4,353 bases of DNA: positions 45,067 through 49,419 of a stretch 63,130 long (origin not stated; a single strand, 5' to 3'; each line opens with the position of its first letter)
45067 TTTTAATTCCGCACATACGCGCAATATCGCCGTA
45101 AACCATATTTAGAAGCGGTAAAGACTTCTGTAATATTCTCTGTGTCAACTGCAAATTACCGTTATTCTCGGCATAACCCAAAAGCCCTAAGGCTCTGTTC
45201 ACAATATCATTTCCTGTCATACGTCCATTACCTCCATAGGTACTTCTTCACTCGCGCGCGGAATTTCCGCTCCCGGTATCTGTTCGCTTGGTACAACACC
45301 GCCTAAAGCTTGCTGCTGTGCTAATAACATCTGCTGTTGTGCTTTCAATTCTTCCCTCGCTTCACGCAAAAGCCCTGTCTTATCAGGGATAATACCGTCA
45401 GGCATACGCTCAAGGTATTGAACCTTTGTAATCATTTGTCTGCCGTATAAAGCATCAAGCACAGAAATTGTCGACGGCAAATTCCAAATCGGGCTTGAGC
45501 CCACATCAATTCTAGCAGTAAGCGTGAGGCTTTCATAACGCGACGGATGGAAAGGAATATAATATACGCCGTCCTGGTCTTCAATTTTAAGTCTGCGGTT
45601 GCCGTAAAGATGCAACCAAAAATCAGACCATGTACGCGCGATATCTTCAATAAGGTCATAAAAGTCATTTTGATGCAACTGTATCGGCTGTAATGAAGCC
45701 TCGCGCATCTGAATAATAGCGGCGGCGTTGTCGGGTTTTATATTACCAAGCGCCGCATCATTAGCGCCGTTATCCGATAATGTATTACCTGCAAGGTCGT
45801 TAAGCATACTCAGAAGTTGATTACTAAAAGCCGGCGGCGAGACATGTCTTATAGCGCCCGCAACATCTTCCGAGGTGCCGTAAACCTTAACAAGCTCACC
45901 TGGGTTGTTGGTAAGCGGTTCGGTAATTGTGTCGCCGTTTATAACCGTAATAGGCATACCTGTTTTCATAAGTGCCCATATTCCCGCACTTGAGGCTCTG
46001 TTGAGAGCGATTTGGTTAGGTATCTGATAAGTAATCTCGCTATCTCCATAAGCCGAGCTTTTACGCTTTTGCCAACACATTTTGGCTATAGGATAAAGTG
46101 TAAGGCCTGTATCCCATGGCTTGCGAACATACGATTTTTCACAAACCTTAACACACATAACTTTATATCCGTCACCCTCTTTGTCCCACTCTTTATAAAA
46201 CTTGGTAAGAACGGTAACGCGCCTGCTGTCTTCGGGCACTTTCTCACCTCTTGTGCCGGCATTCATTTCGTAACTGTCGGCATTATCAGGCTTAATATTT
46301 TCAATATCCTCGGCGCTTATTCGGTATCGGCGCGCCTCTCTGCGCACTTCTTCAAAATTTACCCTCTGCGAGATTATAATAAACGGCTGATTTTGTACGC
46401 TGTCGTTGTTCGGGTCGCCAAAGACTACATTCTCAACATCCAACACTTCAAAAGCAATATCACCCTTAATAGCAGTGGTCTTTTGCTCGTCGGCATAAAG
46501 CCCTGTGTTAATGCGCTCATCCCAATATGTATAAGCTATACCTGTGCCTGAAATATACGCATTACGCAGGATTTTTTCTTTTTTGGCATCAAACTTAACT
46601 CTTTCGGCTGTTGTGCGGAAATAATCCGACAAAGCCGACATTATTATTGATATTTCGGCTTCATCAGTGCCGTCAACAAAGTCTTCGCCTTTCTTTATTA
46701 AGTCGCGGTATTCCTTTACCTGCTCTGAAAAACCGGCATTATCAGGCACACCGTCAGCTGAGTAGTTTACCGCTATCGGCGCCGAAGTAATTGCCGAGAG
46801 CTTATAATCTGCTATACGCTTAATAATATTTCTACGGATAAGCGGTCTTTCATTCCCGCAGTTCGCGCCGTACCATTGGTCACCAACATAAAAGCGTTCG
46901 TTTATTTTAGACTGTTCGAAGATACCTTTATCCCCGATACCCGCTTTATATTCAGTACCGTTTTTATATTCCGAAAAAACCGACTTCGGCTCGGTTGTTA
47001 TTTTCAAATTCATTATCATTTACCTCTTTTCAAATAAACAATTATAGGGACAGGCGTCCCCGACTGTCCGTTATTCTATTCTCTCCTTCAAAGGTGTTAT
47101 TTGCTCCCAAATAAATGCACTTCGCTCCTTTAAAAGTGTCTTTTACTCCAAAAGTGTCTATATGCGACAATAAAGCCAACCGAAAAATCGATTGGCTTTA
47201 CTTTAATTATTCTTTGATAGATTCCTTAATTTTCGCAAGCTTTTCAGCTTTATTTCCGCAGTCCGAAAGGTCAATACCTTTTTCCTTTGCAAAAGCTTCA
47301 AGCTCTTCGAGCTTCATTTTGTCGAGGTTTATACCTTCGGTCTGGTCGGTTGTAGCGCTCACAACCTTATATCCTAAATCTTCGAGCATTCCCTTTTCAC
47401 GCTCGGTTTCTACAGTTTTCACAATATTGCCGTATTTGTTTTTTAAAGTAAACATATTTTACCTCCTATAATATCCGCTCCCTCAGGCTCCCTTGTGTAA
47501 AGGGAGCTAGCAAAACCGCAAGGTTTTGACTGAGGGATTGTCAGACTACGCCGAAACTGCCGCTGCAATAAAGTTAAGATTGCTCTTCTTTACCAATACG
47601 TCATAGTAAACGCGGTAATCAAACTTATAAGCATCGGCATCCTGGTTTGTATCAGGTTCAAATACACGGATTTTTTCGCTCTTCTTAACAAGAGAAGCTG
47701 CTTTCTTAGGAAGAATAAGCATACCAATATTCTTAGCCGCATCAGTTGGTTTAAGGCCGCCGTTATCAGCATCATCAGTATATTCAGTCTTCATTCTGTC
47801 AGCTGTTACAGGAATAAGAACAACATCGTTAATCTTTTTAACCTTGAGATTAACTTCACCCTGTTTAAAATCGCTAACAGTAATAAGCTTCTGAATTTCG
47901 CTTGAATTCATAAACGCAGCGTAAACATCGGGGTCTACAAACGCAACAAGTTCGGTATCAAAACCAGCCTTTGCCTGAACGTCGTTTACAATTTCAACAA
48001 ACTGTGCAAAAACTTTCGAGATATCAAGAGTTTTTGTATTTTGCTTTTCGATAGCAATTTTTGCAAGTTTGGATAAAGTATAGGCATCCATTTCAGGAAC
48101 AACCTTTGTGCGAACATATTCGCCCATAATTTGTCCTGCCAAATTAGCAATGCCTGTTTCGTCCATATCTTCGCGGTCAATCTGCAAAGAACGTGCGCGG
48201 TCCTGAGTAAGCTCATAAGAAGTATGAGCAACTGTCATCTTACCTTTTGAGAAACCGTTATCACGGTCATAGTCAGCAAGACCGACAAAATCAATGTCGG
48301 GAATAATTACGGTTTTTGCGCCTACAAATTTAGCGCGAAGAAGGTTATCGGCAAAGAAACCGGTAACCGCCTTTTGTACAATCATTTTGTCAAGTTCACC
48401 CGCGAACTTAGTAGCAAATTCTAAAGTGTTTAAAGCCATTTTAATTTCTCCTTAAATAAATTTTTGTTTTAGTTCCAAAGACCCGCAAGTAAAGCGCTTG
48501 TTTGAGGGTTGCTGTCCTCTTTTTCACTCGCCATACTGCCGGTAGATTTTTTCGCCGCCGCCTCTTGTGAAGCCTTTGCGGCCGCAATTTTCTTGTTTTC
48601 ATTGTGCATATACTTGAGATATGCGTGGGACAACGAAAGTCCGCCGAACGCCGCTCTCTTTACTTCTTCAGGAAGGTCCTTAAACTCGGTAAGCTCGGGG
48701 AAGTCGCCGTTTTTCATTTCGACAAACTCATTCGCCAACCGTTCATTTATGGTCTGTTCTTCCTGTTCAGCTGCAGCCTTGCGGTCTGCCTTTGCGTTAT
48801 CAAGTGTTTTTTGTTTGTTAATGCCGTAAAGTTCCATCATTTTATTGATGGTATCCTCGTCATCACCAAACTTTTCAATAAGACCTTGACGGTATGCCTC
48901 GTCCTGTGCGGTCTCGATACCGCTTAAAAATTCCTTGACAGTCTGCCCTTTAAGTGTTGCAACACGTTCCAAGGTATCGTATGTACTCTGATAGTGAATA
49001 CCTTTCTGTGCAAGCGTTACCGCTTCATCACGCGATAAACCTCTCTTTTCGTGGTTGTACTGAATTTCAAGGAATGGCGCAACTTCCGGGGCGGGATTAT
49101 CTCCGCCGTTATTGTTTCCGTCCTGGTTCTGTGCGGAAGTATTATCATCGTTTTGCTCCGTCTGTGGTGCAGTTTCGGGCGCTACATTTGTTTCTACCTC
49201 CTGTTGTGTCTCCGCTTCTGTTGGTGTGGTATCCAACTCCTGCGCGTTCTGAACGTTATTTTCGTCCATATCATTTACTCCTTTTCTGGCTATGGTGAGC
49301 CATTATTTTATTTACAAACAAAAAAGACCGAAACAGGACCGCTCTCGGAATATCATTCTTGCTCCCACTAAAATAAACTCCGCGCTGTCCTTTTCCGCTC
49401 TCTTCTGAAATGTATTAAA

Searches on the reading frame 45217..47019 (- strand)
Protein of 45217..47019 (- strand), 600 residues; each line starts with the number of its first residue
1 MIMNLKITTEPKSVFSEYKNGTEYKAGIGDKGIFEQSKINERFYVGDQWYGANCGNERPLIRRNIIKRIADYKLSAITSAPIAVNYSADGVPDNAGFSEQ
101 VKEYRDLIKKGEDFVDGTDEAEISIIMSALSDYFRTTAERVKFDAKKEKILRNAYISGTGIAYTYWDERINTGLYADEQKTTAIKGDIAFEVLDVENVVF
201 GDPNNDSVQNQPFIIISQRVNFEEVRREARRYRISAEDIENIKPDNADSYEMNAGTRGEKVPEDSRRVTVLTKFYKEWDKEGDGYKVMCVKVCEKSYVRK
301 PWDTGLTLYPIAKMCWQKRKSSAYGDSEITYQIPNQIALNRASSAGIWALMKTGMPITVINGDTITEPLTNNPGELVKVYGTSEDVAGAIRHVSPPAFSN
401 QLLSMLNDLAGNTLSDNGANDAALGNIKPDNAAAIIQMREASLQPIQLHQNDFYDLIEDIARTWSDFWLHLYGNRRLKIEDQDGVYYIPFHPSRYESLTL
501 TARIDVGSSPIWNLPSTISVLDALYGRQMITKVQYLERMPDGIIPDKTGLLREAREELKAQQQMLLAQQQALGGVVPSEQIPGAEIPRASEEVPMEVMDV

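Call 37: search_protein_families(library=phrogs, proteins=[window:45217-47019:-], max_evalue=0.001)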
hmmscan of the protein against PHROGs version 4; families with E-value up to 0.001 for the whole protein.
window:45217-47019:- (600 aa): 3 families
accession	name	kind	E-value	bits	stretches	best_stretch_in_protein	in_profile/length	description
phrog_156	-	head and packaging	1.7e-20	74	1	129-484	99-474/681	portal protein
phrog_332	-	connector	1.6e-09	37.7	1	120-409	100-362/560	head-tail adaptor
phrog_1216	-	head and packaging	1.2e-07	31.6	1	170-420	194-456/714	portal protein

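Call 38: search_protein_families(library=pfam, proteins=[window:45217-47019:-], max_evalue=0.001)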
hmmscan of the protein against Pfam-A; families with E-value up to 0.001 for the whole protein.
window:45217-47019:- (600 aa): 1 family
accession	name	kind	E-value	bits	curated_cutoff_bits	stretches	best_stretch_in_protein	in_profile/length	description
PF23899.1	SU10_portal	-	1.3e-07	30.9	30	1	170-425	173-426/593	Phage SU10 portal protein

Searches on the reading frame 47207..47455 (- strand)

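Call 37: search_protein_families(library=phrogs, proteins=[window:47207-47455:-], max_evalue=0.001)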
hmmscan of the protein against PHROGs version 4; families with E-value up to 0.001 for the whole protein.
window:47207-47455:- (82 aa): 5 families
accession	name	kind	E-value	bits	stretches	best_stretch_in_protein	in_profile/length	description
phrog_2724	-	unknown function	2.1e-08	35.6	1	9-78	7-80/83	-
phrog_10541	-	unknown function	9.3e-08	33.3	1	30-79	49-103/108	-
phrog_3281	-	DNA, RNA and nucleotide metabolism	1.1e-06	29.9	1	22-79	53-103/107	endonuclease VII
phrog_1772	-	unknown function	0.00018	23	1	17-76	49-108/111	-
phrog_14250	-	unknown function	0.00055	21.3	1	15-78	54-118/123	-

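Call 38: search_protein_families(library=pfam, proteins=[window:47207-47455:-], max_evalue=0.001)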
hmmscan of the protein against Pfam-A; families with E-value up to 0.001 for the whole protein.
window:47207-47455:- (82 aa): 0 families

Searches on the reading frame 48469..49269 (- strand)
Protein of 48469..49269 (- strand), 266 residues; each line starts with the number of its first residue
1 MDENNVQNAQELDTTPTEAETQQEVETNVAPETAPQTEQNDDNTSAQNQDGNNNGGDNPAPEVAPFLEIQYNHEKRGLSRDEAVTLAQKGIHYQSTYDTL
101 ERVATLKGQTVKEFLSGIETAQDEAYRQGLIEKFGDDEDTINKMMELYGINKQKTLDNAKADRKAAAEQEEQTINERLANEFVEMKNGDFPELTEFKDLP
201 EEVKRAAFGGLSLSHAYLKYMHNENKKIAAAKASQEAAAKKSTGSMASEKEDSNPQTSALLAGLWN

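Call 37: search_protein_families(library=phrogs, proteins=[window:48469-49269:-], max_evalue=0.001)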
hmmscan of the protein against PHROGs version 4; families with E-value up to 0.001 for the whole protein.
window:48469-49269:- (266 aa): 1 family
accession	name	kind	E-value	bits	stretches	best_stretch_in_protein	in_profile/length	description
phrog_14606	-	unknown function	1.3e-05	25.9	1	40-250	24-233/263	-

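Call 38: search_protein_families(library=pfam, proteins=[window:48469-49269:-], max_evalue=0.001)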
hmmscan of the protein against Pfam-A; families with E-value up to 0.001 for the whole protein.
window:48469-49269:- (266 aa): 0 families
